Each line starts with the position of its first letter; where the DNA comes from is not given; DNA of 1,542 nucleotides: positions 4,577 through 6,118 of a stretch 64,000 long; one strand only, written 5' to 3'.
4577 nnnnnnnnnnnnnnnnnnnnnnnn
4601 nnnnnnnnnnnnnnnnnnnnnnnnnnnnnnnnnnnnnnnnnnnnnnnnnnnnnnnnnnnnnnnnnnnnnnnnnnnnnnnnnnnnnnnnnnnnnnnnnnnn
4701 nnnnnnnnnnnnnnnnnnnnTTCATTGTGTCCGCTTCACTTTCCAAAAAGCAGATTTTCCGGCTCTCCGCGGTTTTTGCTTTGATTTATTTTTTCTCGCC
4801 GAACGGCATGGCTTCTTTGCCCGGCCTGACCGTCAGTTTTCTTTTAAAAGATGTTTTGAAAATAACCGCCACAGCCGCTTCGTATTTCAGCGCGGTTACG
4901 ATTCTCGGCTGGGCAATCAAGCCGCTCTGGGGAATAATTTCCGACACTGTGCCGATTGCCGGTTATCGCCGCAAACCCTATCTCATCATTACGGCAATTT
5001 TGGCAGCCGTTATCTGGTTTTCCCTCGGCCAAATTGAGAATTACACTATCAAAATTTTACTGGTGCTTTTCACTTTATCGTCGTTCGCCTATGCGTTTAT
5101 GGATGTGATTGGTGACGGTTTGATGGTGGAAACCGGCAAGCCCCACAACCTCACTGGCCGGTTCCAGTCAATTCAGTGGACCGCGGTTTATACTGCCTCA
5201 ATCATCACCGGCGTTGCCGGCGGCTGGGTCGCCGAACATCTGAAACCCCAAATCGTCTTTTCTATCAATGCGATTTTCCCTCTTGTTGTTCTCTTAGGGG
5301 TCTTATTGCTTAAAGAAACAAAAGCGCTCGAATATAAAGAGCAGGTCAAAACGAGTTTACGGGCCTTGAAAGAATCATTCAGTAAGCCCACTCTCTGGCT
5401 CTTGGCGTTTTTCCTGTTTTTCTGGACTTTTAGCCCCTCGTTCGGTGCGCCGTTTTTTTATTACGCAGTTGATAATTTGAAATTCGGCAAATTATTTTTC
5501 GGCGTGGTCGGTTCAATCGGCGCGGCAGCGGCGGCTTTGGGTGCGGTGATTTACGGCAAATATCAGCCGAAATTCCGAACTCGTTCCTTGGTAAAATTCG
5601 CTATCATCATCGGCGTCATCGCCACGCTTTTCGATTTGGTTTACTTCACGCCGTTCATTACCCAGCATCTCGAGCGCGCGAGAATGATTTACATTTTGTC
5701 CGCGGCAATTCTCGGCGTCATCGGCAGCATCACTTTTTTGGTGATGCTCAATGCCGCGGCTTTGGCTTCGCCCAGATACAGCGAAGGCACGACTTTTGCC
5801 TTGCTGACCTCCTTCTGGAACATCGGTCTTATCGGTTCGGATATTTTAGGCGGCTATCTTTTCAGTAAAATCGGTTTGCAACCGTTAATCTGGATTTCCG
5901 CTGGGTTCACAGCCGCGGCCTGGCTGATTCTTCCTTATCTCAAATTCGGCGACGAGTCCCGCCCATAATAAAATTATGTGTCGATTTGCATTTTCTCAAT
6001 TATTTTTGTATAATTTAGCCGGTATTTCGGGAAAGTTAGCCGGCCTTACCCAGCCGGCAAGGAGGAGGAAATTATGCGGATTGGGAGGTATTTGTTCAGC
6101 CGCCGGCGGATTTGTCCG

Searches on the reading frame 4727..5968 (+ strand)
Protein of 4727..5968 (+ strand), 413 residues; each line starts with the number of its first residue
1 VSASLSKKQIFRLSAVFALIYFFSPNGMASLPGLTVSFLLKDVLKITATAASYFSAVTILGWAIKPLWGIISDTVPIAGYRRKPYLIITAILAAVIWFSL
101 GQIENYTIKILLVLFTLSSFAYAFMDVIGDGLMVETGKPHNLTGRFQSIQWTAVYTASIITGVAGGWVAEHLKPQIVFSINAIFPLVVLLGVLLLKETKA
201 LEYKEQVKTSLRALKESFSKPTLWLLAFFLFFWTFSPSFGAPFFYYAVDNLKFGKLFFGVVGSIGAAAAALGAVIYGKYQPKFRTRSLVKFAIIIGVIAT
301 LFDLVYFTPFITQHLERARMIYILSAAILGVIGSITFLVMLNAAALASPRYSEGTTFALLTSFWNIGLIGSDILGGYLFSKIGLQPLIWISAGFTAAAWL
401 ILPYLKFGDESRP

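Call 21: search_protein_families(library=pfam, proteins=[window:4727-5968:+], max_evalue=0.0001)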
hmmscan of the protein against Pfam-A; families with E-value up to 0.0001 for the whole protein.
window:4727-5968:+ (413 aa): 2 families
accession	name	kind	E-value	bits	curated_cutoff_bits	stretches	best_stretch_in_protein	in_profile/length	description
PF03092.22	BT1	-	6.7e-53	180.4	22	1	27-384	2-383/432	BT1 family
PF07690.21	MFS_1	-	6.1e-24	85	33.4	1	18-302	2-284/347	Major Facilitator Superfamily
